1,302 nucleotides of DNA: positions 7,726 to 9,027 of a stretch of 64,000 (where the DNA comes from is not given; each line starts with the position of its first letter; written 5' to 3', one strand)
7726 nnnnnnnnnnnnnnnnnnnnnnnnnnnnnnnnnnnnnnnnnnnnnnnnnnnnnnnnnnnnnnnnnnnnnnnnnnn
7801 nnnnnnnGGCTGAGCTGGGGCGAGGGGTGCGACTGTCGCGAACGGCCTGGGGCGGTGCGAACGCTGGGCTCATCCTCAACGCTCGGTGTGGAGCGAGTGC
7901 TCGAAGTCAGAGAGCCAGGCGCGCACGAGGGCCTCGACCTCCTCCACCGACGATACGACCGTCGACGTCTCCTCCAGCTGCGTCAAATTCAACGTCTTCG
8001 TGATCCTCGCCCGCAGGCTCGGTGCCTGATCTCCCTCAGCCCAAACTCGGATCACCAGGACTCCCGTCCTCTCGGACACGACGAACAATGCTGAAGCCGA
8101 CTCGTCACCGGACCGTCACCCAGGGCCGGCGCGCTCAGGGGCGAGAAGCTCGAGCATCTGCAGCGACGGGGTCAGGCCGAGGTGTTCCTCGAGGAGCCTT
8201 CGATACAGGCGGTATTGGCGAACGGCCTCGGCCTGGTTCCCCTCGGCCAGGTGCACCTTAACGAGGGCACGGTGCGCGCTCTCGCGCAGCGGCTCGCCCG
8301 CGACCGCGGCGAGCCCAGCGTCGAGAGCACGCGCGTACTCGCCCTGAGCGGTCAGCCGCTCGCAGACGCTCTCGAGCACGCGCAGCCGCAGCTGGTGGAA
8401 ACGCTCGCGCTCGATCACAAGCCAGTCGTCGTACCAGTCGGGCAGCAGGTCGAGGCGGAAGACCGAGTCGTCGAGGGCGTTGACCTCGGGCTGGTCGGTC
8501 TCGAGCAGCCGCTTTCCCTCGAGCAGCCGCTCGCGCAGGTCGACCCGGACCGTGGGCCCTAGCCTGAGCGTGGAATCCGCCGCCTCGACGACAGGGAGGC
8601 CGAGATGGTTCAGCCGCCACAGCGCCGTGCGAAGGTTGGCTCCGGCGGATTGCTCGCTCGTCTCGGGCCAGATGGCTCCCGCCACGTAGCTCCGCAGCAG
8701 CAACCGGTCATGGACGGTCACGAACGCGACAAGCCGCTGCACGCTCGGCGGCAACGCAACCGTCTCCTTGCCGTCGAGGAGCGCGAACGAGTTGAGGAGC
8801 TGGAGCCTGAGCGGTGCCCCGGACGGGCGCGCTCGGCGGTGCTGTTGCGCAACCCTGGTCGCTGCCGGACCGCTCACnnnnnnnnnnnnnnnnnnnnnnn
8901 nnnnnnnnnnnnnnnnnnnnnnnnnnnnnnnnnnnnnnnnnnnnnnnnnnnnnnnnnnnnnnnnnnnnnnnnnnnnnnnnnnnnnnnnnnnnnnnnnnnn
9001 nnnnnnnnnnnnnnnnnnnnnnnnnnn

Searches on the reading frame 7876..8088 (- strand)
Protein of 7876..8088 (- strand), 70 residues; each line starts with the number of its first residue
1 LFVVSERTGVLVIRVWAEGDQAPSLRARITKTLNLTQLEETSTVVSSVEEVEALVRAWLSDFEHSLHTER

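Call 10: search_protein_families(library=pfam, proteins=[window:7876-8088:-], max_evalue=0.01)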
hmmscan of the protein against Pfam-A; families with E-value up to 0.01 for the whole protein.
window:7876-8088:- (70 aa): 0 families

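Call 27: search_protein_families(library=pfam, proteins=[window:7876-8088:-], max_evalue=10)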
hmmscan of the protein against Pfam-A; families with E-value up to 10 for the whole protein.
window:7876-8088:- (70 aa): 1 family
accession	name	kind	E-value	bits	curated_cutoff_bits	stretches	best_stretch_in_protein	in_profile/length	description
PF03702.20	AnmK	-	0.16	11.4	24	1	17-60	295-338/367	Anhydro-N-acetylmuramic acid kinase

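Call 66: search_protein_families(library=ncbifam, proteins=[window:7876-8088:-], max_evalue=0.01)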
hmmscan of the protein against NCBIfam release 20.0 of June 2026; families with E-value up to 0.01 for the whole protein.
window:7876-8088:- (70 aa): 0 families
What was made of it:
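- On AfsR-AfsS type module (SARP gene followed by a small target ORF): The small ORF has no Pfam or NCBIfam hit (calls 27, 66).
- Closest known: AfsR SARP domain on the afs box of the afsS promoter. Different: The small ORF has no detected similarity to any known family (calls 27, 66).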

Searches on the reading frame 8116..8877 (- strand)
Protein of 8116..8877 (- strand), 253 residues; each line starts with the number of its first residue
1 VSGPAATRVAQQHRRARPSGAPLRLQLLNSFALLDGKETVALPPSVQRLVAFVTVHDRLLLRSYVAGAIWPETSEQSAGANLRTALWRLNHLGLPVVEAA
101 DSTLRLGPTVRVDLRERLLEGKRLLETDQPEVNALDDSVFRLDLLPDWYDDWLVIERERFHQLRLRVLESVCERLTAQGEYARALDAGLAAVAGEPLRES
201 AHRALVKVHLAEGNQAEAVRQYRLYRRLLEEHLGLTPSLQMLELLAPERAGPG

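Call 10: search_protein_families(library=pfam, proteins=[window:8116-8877:-], max_evalue=0.01)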
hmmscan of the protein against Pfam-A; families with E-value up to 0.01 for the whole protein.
window:8116-8877:- (253 aa): 1 family
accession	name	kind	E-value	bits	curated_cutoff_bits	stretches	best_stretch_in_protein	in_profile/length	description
PF03704.23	BTAD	-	2.5e-18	67.3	22.1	1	145-244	41-141/146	Bacterial transcriptional activator domain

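Call 26: search_solved_structures(query=window:8116-8877:-, max_evalue=0.01, show_alignments=2)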
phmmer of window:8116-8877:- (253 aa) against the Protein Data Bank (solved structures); distinct sequences matched with E-value up to 0.01: 3.
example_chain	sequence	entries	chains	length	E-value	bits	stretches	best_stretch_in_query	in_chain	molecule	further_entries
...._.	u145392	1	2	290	1.5e-05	27.9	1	23-244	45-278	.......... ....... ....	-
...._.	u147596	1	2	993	0.0023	20.8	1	150-244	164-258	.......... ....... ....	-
8jke_I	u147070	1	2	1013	0.0025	20.7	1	150-244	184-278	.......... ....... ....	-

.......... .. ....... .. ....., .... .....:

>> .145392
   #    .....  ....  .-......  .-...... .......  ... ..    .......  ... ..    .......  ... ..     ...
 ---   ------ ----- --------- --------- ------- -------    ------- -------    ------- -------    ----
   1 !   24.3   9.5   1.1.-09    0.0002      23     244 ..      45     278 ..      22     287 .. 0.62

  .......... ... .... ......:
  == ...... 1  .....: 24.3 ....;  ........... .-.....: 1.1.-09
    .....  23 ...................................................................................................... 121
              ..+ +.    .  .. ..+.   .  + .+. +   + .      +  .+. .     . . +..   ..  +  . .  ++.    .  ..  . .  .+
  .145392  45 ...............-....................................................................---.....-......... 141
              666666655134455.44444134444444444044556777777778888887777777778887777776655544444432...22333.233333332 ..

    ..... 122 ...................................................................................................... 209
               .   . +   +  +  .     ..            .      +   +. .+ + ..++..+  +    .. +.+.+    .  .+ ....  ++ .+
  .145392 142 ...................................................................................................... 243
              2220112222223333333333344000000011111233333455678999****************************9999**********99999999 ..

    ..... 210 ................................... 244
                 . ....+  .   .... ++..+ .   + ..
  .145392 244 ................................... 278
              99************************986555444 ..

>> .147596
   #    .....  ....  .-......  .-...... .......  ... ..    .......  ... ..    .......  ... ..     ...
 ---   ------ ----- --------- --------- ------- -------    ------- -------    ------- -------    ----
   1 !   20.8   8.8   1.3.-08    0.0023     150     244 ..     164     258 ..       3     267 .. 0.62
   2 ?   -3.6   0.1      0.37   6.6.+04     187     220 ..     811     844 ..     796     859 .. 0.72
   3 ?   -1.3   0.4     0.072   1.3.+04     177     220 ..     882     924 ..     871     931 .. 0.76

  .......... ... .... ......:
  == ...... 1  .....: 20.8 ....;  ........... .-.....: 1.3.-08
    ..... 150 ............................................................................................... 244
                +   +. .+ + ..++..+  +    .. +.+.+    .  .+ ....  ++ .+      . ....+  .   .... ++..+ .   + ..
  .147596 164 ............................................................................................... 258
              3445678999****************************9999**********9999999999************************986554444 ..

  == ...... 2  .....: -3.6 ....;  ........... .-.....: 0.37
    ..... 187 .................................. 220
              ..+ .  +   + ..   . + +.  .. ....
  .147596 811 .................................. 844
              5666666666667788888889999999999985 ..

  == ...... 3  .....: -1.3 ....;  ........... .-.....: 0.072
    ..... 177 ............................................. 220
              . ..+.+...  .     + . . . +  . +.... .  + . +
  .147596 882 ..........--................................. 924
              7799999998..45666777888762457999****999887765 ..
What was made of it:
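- Closest known: AfsR SARP domain on the afs box of the afsS promoter. Same: The base-contacting residues T88 and R92 align with T84 and R88 here (call 26).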

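Call 27: search_protein_families(library=pfam, proteins=[window:8116-8877:-], max_evalue=10)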
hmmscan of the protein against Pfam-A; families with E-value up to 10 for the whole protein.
window:8116-8877:- (253 aa): 4 families
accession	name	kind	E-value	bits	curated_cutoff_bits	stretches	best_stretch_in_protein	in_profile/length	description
PF03704.23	BTAD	-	2.5e-18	67.3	22.1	1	145-244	41-141/146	Bacterial transcriptional activator domain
PF07721.20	TPR_4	-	0.26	12.4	27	1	201-223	3-25/26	Tetratricopeptide repeat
PF13432.12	TPR_16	-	0.28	12.1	32.7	1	177-226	9-58/65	Tetratricopeptide repeat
PF13428.12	TPR_14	-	1.9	9.8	23.5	2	201-230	3-32/44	Tetratricopeptide repeat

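Call 28: find_homologous_proteins(query=window:8116-8877:-, max_evalue=1e-10)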
Query window:8116-8877:- (253 aa): 3165 proteins with E <= 1e-10 among 8000 candidates; the best 120 are listed.
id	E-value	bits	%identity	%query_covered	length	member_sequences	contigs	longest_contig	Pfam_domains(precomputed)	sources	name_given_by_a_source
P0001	7.9e-141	486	93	97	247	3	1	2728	PF03704.24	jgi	jgi:DNA-binding SARP family transcriptional activator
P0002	2.0e-140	484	93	97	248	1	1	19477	PF03704.24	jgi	jgi:DNA-binding SARP family transcriptional activator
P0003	2.3e-140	484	93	97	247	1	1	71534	PF03704.24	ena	-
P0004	2.3e-130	451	87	97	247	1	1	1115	PF03704.24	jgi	jgi:DNA-binding SARP family transcriptional activator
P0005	4.2e-130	451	87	97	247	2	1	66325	PF03704.24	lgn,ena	-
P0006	4.7e-125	434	84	97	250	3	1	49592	PF03704.24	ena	-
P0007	1.5e-121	423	79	99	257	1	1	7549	PF03704.24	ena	-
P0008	1.0e-120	420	82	97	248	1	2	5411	PF03704.24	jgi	jgi:DNA-binding SARP family transcriptional activator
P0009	1.3e-119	416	79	97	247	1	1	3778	PF03704.24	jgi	jgi:DNA-binding SARP family transcriptional activator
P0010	1.8e-118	413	81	97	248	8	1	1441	PF03704.24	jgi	jgi:DNA-binding SARP family transcriptional activator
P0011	6.9e-110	384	77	89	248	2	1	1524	PF03704.24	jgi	-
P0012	1.8e-109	383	76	94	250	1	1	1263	PF03704.24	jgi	jgi:DNA-binding SARP family transcriptional activator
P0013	2.3e-108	379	79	88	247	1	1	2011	PF03704.24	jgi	jgi:DNA-binding SARP family transcriptional activator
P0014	2.2e-107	376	73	97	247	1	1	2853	PF03704.24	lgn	-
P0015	2.8e-107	376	78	89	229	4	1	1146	PF03704.24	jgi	jgi:DNA-binding SARP family transcriptional activator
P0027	3.8e-91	323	68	94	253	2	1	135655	PF03704.24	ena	-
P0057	1.6e-79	285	58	97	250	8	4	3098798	PF03704.24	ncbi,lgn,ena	-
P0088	1.5e-70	256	57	88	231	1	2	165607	PF03704.24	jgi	jgi:DNA-binding SARP family transcriptional activator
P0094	5.8e-70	254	55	98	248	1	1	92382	PF03704.24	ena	-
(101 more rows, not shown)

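Call 31: find_encoding_contigs(protein=P0003, flank=10000, max_places=2)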
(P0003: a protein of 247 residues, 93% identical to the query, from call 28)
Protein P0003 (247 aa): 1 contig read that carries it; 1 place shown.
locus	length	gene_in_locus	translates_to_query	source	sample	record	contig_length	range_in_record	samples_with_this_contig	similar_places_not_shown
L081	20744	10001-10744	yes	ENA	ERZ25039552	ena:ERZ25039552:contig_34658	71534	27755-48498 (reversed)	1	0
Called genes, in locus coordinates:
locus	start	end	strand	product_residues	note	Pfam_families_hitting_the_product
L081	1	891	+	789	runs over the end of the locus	-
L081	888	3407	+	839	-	-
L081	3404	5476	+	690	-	-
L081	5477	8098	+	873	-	PF20129:DUF6519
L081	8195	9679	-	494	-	PF13699:eCIS_core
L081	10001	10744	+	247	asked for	PF03704:BTAD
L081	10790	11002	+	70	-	-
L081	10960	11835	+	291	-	-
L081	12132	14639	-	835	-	PF08448:PAS_4 (faint), PF13426:PAS_9 (faint), PF08447:PAS_3, PF13185:GAF_2 (weak), PF00989:PAS, PF13188:PAS_8 (weak), PF00512:HisKA, PF02518:HATPase_c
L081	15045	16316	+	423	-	-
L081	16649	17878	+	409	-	-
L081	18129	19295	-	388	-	PF00480:ROK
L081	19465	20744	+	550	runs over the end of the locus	PF00496:SBP_bac_5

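Call 32: find_encoding_contigs(protein=P0027, flank=10000, max_places=2)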
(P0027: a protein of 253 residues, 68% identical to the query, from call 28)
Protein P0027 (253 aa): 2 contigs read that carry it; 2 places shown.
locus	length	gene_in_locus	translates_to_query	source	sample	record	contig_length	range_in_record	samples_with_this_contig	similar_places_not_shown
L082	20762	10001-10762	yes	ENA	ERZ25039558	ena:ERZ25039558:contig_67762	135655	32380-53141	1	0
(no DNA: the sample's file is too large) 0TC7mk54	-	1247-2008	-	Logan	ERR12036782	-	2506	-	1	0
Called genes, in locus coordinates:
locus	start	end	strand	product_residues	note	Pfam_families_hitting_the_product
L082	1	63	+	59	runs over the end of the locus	-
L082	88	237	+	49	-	-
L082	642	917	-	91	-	-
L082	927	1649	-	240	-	PF19266:CIS_tube (faint)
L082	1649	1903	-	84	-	-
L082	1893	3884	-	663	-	PF22977:WHD (weak), PF00004:AAA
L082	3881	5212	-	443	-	PF14065:Pvc16_N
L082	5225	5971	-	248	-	-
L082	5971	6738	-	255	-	PF12322:T4_baseplate (faint)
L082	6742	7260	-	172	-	PF06841:Phage_T4_gp19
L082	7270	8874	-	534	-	PF04984:Phage_sheath_1, PF17482:Phage_sheath_1C (weak)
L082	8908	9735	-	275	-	-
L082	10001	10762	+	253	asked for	PF03704:BTAD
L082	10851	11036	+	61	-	-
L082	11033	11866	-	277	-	-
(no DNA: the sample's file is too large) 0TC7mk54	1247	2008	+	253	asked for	PF03704:BTAD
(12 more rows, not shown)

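Call 41: predict_structure(alignment_id=A1)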
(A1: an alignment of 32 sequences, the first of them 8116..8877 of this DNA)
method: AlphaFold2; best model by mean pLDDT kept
length: 253 residues; sequences in the alignment: 32
mean_pLDDT: 86.2   pTM: 0.78
mean pLDDT of the five models: 86.2, 85.2, 84.2, 83.6, 77.6
residues with pLDDT >= 90: 172; 70-90: 40; 50-70: 23; < 50: 18
segments of 3 or more residues with pLDDT < 50: 1-15, 251-253
pLDDT, mean of each block of 10 residues (from residue 1): 40 50 87 92 92 91 95 96 97 94 94 90 82 73 64 81 93 94 96 95 98 97 98 97 81 43
secondary structure, 60 per line:
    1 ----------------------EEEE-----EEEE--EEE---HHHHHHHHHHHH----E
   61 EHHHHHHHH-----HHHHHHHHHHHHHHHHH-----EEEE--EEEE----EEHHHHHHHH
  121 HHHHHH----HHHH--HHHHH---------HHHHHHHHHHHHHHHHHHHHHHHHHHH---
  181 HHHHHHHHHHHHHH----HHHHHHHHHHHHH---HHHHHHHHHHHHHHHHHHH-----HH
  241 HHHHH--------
elements in order: E23-26 E32-35 E38-40 H44-55 H62-69 H75-91 E97-100 E103-106 H113-126 H131-134 H137-141 H151-177 H181-194 H199-211 H215-233 H239-245

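Call 45: fold_search(model_id=the predicted structure, library=pdb)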
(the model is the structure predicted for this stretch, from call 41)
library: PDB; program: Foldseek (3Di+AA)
matches with E <= 10: 1372; with E <= 0.001: 6
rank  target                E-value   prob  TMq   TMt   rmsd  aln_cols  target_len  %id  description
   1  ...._J                1.6e-09  1.00  0.73  0.74   3.5       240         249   23  Cryo-EM structure of Streptomyces coelicolor transcription initiation complex with the global transcription factor Afs (released 2024-07-31)
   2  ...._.                1.6e-08  1.00  0.73  0.74   3.5       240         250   23  Cryo-EM structure of Streptomyces coelicolor transcription initiation complex with the global transcription factor Afs (released 2024-07-31)
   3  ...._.                2.2e-08  1.00  0.69  0.69   4.2       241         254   24  Cryo-EM structure of AfsR-dependent transcription activation complex with afsS promoter (released 2023-12-27)
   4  2ff4_B                2.0e-06  1.00  0.75  0.53   3.2       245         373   18  Mycobacterium tuberculosis EmbR in complex with low affinity phosphopeptide (released 2006-01-24)
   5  2fez                  2.3e-06  1.00  0.74  0.52   3.1       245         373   18  Mycobacterium tuberculosis EmbR (released 2006-01-24)
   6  2ff4_A                4.2e-06  1.00  0.74  0.51   3.3       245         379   18  Mycobacterium tuberculosis EmbR in complex with low affinity phosphopeptide (released 2006-01-24)
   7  9qhc_B                6.8e-03  1.00  0.27  0.25  14.0       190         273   15  Crystal structure of 8-repeat CTPR protein with eliminated coordination sites (released 2025-10-22)
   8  8chy                  9.8e-03  0.99  0.23  0.22  14.2       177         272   16  Crystal structure of an 8-repeat consensus TPR superhelix with Zinc. (released 2024-02-21)
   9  4xif_A                1.4e-02  1.00  0.23  0.09  12.2       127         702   19  Human OGT in complex with UDP-5S-GlcNAc and substrate peptide (keratin-7) (released 2015-08-05)
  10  9gzg_A                1.6e-02  1.00  0.27  0.42  12.0       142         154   17  Crystal structure of CTPR4E4 mutant (released 2025-10-15)
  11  5lyn_A                1.8e-02  1.00  0.33  0.58   5.3       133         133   12  Structure of the Tpr Domain of Sgt2 in complex with yeast Ssa1 peptide fragment (released 2017-10-25)
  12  2vyi_A                1.8e-02  1.00  0.30  0.55   6.5       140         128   12  Crystal Structure of the TPR domain of Human SGT (released 2008-08-12)
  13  7obi_A                2.0e-02  1.00  0.24  0.44  12.5       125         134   18  Consensus tetratricopeptide repeat protein type RV4 (released 2022-02-23)
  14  9llv_MODEL_1_A        2.0e-02  0.90  0.27  0.20  17.0       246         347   11  Dimer Sgt2 from S.cerevisiae (released 2025-12-10)
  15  6b85_A                2.1e-02  0.85  0.24  0.28  17.2       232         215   14  Crystal structure of transmembrane protein TMHC4_R (released 2018-03-14)
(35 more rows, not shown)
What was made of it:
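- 8116..8877 (-): Small SARP, an OmpR-type DNA-binding domain followed by a BTA domain. It is the proposed binder of the repeats. Pfam BTAD E=2.5e-18 (call 10); phmmer hit to the AfsR SARP domain over residues 23-244 (call 26); AF2 model with pLDDT 86 (call 41); Foldseek hits to AfsR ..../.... and EmbR 2fez with TM 0.69-0.75 over 240-245 columns (call 45)
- Closest known: AfsR SARP domain on the afs box of the afsS promoter. Same: The predicted fold of the whole SARP domain matches (TM 0.69-0.73, call 45).
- Its AF2 model matches the whole AfsR SARP domain and EmbR (calls 41, 45).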

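Call 61: find_encoding_contigs(protein=P0057, flank=10000, max_places=1)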
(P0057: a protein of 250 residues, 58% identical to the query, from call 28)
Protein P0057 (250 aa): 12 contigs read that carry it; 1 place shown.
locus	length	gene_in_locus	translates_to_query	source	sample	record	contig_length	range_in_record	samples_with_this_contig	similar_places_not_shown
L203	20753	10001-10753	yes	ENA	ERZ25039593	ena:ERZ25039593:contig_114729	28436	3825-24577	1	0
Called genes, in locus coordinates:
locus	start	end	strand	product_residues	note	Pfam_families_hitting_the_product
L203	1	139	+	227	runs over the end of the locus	PF03061:4HBT (weak)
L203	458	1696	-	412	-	PF02678:Pirin, PF05726:Pirin_C, PF00106:adh_short, PF13561:adh_short_C2 (weak)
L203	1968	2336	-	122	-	PF13622:4HBT_3 (weak), PF03061:4HBT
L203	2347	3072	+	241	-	-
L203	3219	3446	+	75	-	-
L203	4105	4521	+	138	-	PF01184:Gpr1_Fun34_YaaH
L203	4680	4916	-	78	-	-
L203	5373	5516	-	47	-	-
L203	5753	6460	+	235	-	PF00501:AMP-binding, PF13193:AMP-binding_C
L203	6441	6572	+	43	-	-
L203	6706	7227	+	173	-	PF02698:DUF218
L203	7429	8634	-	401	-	PF13439:Glyco_transf_4, PF13477:Glyco_trans_4_2 (faint), PF13579:Glyco_trans_4_4, PF20706:GT4-conflict (weak), PF00534:Glycos_transf_1, PF13692:Glyco_trans_1_4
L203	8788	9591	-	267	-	PF00196:GerE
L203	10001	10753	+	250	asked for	PF03704:BTAD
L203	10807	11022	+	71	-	-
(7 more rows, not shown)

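Call 62: find_encoding_contigs(protein=P0088, flank=10000, max_places=1)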
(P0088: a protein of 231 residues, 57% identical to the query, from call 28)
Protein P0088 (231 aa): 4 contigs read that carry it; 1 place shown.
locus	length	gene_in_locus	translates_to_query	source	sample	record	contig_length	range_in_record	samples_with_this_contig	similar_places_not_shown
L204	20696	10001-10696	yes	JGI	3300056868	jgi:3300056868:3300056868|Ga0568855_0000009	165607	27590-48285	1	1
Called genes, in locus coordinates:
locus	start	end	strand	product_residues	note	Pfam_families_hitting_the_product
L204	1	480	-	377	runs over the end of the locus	PF05954:Phage_GPD (weak)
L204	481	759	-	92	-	-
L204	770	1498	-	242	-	-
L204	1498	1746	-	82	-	-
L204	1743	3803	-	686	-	PF22977:WHD (weak), PF00004:AAA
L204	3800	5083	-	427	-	PF14065:Pvc16_N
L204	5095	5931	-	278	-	-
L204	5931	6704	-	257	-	-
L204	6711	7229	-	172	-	PF06841:Phage_T4_gp19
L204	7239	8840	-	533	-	PF04984:Phage_sheath_1, PF17482:Phage_sheath_1C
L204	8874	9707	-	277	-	-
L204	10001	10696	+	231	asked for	PF03704:BTAD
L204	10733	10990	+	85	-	-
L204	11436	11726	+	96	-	-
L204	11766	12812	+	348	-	-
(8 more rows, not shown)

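Call 63: find_encoding_contigs(protein=P0094, flank=10000, max_places=1)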
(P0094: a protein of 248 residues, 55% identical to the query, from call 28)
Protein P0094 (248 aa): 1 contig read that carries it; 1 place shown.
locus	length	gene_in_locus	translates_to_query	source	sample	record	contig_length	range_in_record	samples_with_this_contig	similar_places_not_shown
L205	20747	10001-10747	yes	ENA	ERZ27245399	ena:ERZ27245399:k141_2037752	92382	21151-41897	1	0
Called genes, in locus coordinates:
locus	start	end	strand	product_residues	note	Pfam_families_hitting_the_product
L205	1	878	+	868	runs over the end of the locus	-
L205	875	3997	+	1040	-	-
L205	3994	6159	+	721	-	-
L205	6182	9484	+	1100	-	PF20129:DUF6519, PF13229:Beta_helix (weak)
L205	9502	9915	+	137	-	-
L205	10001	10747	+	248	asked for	PF03704:BTAD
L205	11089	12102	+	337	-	PF00296:Bac_luciferase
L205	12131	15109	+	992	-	PF22907:Ams1-like_1st, PF01074:Glyco_hydro_38N, PF09261:Alpha-mann_mid, PF07748:Glyco_hydro_38C, PF17677:Glyco_hydro38C2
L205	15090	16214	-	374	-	PF00005:ABC_tran, PF17912:OB_MalK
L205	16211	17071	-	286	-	PF00528:BPD_transp_1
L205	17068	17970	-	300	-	PF00528:BPD_transp_1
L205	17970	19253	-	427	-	PF01547:SBP_bac_1, PF13416:SBP_bac_8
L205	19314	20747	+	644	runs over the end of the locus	PF02727:Cu_amine_oxidN2, PF21994:AGAO-like_N2, PF02728:Cu_amine_oxidN3, PF01179:Cu_amine_oxid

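Call 66: search_protein_families(library=ncbifam, proteins=[window:8116-8877:-], max_evalue=0.01)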
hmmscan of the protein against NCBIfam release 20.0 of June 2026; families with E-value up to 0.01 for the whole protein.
window:8116-8877:- (253 aa): 2 families
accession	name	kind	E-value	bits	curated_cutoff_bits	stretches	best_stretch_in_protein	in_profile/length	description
NF053617.1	SARPRegAfsRStmc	equivalog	0.00013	20.1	1430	1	7-244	12-261/986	SARP-family global regulator AfsR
NF041231.1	BagI_FevR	exception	0.0024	17.3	500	1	164-240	148-224/315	AfsR/SARP family transcriptional regulator BagI/FevR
